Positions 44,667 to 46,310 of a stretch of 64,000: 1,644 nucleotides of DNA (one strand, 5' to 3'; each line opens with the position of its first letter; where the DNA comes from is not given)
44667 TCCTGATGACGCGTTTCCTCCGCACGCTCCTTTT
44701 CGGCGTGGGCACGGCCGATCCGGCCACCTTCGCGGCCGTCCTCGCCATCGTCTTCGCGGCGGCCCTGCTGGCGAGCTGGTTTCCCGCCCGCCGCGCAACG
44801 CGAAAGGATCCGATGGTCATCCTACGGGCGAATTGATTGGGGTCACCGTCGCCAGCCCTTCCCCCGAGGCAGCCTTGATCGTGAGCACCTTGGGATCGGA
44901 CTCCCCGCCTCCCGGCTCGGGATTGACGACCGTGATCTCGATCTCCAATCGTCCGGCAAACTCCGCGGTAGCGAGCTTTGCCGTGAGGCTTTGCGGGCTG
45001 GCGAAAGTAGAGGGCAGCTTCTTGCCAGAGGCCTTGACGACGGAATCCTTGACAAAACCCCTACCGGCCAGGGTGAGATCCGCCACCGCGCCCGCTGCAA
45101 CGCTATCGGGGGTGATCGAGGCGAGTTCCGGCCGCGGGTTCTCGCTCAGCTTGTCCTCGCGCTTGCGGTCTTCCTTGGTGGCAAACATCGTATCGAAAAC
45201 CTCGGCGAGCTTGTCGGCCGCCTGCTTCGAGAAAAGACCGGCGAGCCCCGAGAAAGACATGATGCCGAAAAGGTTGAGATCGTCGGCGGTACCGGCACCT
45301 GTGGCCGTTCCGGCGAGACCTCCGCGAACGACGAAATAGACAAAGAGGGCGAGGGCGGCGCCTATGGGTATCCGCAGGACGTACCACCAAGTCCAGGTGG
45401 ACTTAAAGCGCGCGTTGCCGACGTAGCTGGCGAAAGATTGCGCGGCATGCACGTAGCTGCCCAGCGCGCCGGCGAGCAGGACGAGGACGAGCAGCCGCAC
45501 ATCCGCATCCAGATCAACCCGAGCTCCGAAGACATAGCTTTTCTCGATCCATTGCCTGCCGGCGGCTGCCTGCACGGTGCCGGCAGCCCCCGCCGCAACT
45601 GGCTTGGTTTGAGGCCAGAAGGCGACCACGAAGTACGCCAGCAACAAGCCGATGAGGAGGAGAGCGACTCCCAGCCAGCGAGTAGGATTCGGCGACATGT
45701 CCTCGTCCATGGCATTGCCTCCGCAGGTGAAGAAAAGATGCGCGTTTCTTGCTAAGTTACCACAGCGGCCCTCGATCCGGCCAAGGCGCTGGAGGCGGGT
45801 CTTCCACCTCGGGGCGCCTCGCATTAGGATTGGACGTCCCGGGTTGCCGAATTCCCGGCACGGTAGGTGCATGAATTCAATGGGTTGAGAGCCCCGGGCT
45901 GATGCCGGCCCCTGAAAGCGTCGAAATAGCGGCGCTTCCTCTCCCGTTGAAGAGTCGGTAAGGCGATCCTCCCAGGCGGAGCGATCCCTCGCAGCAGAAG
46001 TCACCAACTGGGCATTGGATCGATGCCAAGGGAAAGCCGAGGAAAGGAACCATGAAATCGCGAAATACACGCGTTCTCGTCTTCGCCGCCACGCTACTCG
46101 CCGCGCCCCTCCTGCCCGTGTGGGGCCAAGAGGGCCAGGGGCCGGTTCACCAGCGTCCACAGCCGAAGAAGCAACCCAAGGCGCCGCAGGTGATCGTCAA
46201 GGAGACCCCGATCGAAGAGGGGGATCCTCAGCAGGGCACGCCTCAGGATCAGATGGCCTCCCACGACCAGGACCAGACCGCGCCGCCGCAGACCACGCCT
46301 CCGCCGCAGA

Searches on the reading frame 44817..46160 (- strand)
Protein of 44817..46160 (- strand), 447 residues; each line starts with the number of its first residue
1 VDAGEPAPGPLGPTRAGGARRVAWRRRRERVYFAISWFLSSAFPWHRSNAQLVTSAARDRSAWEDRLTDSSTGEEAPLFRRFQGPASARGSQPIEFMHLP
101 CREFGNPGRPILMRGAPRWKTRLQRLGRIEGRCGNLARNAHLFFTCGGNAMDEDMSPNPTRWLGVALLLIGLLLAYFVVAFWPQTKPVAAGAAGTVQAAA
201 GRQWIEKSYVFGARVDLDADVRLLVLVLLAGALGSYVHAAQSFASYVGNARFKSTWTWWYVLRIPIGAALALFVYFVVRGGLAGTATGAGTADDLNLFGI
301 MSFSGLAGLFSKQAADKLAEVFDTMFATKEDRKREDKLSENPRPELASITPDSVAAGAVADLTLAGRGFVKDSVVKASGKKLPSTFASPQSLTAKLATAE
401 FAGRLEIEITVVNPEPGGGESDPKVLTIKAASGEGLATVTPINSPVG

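Call 60: search_protein_families(library=pfam, proteins=[window:44817-46160:-], max_evalue=10)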
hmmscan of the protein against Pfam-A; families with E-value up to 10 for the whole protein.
window:44817-46160:- (447 aa): 1 family
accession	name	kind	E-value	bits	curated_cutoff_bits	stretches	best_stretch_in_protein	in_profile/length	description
PF01833.30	TIG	-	0.0078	16.6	20.9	1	344-423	1-79/84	IPT/TIG domain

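Call 107: search_protein_families(library=padloc, proteins=[window:44817-46160:-], max_evalue=0.001)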
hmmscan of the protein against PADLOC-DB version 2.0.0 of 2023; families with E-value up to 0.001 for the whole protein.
window:44817-46160:- (447 aa): 0 families
